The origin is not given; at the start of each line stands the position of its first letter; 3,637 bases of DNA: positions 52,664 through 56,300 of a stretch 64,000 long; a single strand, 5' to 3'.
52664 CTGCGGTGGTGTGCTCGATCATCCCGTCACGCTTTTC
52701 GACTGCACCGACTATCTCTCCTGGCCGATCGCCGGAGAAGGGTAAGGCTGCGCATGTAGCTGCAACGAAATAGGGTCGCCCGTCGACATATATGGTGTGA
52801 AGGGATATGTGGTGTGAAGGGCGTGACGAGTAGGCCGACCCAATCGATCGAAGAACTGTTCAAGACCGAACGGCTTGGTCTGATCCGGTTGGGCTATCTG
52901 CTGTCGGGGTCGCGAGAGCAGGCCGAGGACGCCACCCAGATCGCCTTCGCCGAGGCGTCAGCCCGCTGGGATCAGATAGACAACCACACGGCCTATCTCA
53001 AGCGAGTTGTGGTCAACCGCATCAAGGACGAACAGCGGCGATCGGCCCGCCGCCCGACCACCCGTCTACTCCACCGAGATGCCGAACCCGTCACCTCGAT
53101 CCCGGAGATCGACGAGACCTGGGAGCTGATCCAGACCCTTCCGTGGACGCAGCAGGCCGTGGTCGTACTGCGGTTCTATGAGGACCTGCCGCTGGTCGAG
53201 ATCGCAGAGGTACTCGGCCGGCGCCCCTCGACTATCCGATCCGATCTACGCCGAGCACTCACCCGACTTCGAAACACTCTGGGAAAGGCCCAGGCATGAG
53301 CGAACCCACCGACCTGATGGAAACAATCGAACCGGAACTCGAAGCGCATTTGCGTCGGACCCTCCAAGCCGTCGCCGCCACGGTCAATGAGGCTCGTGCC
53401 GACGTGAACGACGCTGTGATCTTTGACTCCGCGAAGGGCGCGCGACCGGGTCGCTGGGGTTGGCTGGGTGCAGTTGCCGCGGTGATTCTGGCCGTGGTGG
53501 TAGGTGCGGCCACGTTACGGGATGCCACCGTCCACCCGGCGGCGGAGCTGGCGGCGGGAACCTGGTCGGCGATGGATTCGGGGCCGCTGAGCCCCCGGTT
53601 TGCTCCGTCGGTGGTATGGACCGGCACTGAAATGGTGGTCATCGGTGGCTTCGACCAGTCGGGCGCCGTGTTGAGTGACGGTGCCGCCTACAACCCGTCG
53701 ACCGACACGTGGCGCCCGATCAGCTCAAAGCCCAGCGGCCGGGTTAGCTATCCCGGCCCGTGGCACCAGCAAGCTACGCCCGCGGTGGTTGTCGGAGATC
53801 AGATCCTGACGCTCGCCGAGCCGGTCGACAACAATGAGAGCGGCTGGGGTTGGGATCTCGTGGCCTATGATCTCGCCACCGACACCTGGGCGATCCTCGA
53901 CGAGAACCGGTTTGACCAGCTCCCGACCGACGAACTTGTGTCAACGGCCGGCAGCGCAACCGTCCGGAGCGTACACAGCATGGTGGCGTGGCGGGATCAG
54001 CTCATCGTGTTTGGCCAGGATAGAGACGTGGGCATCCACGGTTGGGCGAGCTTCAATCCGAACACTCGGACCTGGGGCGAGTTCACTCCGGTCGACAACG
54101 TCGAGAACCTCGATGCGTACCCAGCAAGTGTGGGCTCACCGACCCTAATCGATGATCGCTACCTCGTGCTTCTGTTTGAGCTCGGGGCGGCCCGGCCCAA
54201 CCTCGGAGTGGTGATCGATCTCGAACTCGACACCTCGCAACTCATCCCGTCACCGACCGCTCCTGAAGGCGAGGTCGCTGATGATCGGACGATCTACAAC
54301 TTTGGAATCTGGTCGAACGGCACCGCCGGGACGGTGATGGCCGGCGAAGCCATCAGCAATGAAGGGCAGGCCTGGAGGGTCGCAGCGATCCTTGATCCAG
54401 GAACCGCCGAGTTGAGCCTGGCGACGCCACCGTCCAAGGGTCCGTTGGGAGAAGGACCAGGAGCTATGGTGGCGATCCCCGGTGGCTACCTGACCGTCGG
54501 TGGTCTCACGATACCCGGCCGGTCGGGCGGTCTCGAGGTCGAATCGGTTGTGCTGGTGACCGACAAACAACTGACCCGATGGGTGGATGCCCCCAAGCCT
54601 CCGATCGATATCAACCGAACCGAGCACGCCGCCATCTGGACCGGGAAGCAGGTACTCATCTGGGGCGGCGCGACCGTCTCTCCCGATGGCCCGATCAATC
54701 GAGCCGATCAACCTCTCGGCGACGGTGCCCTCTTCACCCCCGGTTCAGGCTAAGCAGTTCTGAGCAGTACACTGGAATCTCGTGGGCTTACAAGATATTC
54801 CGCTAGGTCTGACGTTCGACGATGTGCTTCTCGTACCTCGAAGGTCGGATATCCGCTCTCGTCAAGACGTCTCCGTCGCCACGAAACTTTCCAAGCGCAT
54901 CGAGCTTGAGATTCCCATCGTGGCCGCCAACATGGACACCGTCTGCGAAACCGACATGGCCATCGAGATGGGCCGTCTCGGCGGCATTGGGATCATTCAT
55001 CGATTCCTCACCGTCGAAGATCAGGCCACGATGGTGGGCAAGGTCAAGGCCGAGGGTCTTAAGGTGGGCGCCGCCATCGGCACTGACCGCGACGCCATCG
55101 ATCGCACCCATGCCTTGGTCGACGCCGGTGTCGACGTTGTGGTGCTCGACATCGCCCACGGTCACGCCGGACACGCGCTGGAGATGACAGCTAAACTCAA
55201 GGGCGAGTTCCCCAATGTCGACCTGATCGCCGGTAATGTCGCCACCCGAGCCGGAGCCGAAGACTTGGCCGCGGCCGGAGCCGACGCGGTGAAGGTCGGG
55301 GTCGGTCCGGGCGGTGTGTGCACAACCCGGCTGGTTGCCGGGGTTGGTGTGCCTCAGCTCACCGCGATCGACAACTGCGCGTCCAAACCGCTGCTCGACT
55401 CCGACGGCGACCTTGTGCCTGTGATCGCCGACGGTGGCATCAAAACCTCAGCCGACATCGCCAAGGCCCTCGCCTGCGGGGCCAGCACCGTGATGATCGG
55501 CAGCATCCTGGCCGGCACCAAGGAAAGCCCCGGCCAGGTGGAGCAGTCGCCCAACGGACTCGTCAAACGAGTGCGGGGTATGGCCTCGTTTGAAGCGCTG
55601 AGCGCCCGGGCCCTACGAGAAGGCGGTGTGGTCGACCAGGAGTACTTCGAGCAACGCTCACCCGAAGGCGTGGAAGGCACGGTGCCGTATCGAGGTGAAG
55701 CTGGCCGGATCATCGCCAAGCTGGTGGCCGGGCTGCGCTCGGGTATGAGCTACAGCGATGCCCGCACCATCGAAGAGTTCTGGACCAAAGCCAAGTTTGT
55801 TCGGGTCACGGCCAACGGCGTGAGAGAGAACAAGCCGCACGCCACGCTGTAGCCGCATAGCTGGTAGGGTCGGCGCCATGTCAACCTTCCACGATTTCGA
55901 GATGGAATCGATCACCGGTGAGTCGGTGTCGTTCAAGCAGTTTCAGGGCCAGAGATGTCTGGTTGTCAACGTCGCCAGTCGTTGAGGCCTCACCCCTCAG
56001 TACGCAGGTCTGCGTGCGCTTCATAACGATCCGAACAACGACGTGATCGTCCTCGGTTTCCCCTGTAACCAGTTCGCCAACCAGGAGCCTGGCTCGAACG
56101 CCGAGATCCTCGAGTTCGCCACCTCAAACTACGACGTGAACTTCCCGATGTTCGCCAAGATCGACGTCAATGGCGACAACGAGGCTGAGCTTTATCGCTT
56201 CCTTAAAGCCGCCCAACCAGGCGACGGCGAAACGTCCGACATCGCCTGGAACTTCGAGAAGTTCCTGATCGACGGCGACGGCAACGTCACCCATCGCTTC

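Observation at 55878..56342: Probable selenocysteine glutathione peroxidase with an fdhF-like SECIS hairpin, missed by ORF calling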

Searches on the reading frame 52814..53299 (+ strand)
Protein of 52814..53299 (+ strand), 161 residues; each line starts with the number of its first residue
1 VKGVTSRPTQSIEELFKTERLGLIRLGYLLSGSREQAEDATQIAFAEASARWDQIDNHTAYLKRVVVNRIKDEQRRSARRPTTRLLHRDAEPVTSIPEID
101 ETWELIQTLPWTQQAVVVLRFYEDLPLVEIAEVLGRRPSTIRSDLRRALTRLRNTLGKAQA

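Call 23: search_protein_families(library=pfam, proteins=[window:52814-53299:+], max_evalue=0.00001)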
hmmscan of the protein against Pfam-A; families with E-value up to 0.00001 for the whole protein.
window:52814-53299:+ (161 aa): 3 families
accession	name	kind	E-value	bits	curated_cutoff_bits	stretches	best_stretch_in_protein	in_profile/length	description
PF08281.18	Sigma70_r4_2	-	6.9e-14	51.7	25.7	1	102-152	4-54/54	Sigma-70, region 4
PF04545.22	Sigma70_r4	-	3.3e-12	46.2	24.1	1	106-154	2-50/50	Sigma-70, region 4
PF04542.20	Sigma70_r2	-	3.2e-07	30.5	24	1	21-80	7-71/71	Sigma-70 region 2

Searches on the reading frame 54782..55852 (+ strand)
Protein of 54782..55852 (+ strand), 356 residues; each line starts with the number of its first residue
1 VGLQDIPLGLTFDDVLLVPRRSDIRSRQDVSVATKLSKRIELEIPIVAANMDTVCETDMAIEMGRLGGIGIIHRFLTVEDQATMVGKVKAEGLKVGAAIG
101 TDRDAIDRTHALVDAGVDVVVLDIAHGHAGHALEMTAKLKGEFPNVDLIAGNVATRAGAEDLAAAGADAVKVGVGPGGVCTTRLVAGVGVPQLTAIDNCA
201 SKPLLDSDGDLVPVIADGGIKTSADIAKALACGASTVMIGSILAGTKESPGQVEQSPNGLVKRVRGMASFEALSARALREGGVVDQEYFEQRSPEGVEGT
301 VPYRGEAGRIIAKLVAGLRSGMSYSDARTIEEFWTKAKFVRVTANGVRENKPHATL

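Call 24: search_protein_families(library=pfam, proteins=[window:54782-55852:+], max_evalue=0.00001)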
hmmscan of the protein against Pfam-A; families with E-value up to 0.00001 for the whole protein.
window:54782-55852:+ (356 aa): 4 families
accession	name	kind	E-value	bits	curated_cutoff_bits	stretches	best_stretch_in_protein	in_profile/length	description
PF00478.31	IMPDH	-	1.5e-124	415.9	25.6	1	9-353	1-345/345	IMP dehydrogenase / GMP reductase domain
PF03060.21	NMO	-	9.2e-10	38.8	28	1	152-328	142-301/331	Nitronate monooxygenase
PF01645.23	Glu_synthase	-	5.4e-07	29.6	20.4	1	159-241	221-305/369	Conserved region in glutamate synthase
PF01070.24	FMN_dh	-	2.6e-06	27.1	24.9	1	209-241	271-303/350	FMN-dependent dehydrogenase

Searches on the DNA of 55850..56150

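Call 14: search_rna_families(source=window, start=55850, end=56150, threshold=evalue, max_evalue=10, show_alignments=3)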
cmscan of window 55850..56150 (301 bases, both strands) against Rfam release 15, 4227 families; matches with E-value up to 10: 1.
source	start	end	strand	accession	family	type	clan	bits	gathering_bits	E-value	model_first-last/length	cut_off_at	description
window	55852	55904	+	RF02180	ST7-AS1_2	Gene; lncRNA;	-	9.6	50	9.4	57-110/110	no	ST7 antisense RNA 1 conserved region 2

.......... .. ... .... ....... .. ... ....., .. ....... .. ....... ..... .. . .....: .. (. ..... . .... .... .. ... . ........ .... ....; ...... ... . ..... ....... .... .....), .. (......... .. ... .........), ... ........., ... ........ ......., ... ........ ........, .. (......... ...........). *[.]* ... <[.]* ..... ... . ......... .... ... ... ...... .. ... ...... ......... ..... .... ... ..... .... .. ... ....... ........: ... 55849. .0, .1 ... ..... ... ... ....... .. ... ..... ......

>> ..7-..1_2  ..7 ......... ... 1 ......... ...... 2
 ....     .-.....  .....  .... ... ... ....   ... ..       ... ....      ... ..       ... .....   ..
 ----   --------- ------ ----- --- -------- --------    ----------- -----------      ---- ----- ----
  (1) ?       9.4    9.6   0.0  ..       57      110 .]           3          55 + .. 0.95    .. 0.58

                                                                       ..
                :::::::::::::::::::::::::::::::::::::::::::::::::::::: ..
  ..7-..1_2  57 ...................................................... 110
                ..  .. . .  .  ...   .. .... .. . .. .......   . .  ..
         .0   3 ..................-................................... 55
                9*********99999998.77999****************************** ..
